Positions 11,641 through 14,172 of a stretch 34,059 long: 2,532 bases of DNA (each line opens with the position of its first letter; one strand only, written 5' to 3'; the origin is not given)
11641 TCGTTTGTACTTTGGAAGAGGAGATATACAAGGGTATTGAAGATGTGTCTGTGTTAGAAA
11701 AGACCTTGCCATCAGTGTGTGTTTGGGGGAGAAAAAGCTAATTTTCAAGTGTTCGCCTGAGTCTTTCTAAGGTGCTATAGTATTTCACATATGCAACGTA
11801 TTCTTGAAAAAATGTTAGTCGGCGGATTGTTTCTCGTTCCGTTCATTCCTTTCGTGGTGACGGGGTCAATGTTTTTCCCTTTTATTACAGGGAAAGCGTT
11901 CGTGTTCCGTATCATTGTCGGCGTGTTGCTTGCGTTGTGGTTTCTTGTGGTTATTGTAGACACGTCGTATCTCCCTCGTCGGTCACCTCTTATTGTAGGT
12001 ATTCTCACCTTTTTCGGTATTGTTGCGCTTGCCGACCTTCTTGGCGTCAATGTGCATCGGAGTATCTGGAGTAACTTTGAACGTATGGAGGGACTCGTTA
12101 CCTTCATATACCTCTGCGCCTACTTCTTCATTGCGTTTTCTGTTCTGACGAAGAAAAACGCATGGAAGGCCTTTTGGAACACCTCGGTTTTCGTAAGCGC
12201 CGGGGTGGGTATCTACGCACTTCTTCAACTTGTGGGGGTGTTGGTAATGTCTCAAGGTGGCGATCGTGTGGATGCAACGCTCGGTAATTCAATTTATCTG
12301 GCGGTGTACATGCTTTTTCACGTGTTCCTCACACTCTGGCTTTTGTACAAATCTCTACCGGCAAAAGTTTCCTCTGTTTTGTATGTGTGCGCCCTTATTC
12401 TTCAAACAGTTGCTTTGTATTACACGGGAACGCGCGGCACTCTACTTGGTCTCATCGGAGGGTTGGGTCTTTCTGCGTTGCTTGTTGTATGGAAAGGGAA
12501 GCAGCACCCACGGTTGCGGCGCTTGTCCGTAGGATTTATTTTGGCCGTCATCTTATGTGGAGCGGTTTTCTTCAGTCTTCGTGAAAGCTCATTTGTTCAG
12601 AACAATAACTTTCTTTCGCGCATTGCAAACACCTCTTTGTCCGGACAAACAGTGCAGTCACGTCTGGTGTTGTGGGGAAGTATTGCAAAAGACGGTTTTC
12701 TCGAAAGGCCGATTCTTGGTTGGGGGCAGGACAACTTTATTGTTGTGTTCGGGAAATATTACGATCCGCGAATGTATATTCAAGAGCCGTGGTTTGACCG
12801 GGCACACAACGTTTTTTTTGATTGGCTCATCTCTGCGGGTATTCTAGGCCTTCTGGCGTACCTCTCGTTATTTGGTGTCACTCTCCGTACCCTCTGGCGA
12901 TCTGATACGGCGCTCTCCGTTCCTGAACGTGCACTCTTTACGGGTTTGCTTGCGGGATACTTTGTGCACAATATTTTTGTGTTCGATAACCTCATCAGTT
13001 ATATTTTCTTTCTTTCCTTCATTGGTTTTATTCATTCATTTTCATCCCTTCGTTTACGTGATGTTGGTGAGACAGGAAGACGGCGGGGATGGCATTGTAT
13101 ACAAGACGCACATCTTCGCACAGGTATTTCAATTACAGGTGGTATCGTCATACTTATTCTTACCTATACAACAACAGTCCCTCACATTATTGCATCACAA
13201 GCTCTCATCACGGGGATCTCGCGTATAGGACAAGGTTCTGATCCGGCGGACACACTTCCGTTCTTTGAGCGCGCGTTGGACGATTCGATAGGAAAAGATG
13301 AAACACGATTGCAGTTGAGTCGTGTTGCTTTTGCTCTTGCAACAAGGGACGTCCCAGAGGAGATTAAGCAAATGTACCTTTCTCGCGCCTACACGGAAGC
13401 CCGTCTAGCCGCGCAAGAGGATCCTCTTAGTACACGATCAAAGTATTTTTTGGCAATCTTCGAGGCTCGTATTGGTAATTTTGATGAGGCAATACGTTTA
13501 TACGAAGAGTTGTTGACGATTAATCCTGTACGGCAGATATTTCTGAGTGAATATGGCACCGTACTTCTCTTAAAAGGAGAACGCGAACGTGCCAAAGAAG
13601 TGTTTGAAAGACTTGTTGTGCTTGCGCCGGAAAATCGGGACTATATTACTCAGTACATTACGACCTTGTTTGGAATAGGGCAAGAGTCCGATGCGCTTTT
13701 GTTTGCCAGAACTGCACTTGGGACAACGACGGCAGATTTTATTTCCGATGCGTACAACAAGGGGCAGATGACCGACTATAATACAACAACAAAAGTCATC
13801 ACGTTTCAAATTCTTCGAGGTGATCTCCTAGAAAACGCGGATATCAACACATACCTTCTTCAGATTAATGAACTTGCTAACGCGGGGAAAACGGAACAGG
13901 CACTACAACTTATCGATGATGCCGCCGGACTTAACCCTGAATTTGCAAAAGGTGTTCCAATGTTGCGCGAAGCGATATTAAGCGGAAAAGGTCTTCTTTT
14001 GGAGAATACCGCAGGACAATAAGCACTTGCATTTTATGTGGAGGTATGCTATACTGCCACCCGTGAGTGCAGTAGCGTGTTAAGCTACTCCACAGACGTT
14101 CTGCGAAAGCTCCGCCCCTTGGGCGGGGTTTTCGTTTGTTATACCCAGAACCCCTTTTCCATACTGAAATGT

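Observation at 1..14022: Methyltransferase-dense glycan assembly locus (7 SAM methyltransferases, 5 glycosyltransferases, flippase, Wzy_C-TPR protein) with no priming or sugar-activation genes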

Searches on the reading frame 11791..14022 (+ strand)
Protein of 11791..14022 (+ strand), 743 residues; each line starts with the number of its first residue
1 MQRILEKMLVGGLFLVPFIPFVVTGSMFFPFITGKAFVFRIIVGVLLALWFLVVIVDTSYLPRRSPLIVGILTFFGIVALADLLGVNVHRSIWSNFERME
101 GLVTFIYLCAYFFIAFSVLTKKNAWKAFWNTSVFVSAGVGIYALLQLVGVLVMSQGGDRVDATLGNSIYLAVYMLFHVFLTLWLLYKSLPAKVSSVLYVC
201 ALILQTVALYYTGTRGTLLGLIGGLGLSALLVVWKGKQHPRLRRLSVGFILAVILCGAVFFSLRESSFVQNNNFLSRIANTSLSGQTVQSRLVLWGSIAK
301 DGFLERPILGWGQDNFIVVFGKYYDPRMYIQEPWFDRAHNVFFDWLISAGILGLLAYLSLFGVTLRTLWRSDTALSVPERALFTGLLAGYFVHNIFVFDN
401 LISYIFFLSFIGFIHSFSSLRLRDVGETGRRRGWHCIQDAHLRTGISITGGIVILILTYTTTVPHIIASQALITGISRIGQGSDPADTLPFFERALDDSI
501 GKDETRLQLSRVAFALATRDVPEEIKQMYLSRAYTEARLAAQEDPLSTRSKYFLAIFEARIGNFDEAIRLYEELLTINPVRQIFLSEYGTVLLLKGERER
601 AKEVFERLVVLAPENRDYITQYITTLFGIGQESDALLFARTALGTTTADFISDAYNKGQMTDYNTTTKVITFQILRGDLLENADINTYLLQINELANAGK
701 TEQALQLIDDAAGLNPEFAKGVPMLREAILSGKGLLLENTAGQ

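Call 4: search_protein_families(library=pfam, proteins=[window:11791-14022:+], max_evalue=0.01)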
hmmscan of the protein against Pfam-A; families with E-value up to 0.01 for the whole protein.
window:11791-14022:+ (743 aa): 9 families
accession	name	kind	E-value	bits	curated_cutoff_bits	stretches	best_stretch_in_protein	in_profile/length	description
PF04932.20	Wzy_C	-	8.1e-19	68.3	31.7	1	201-358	2-149/149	O-Antigen ligase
PF13428.12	TPR_14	-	6.5e-10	39.1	23.5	0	552-579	5-32/44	Tetratricopeptide repeat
PF07719.23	TPR_2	-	1.1e-08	34.9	27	0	552-579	5-32/34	Tetratricopeptide repeat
PF14559.12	TPR_19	-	8.3e-08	32.9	25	1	562-618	5-61/68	Tetratricopeptide repeat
PF13432.12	TPR_16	-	2.7e-06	28.1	32.7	1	560-615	9-64/65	Tetratricopeptide repeat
PF13181.12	TPR_8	-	0.00012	22.4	25.7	0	551-579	4-32/34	Tetratricopeptide repeat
PF13176.12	TPR_7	-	0.00014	22.1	27.9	0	559-577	11-28/36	Tetratricopeptide repeat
PF00515.34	TPR_1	-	0.0005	20.2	27.8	0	560-579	13-32/34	Tetratricopeptide repeat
PF13174.12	TPR_6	-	0.0065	17.5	26.3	0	590-614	8-32/33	Tetratricopeptide repeat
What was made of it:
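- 11791..14022 (+): g14, WaaL-fold Wzy_C enzyme with a 13th TM helix and an extracytoplasmic C-terminal TPR domain; the conserved anchor gene and candidate en bloc glycan transferase. PF04932 68.3 bits plus TPR (call 4).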

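Call 8: search_protein_families(library=ncbifam, proteins=[window:11791-14022:+], max_evalue=0.001)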
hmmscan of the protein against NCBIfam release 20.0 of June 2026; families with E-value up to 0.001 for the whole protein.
window:11791-14022:+ (743 aa): 3 families
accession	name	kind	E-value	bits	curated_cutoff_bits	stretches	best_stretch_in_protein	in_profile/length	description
TIGR02917.1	PEP_TPR_lipo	equivalog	5.5e-06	24.5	312.2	1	530-630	141-241/899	XrtA/PEP-CTERM system TPR-repeat protein PrsT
TIGR02521.1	type_IV_pilW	equivalog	0.00056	19.5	154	0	526-607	43-124/234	type IV pilus biogenesis/stability protein PilW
NF040959.1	MamA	equivalog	0.00063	19.2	200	0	532-607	123-198/204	magnetosome protein MamA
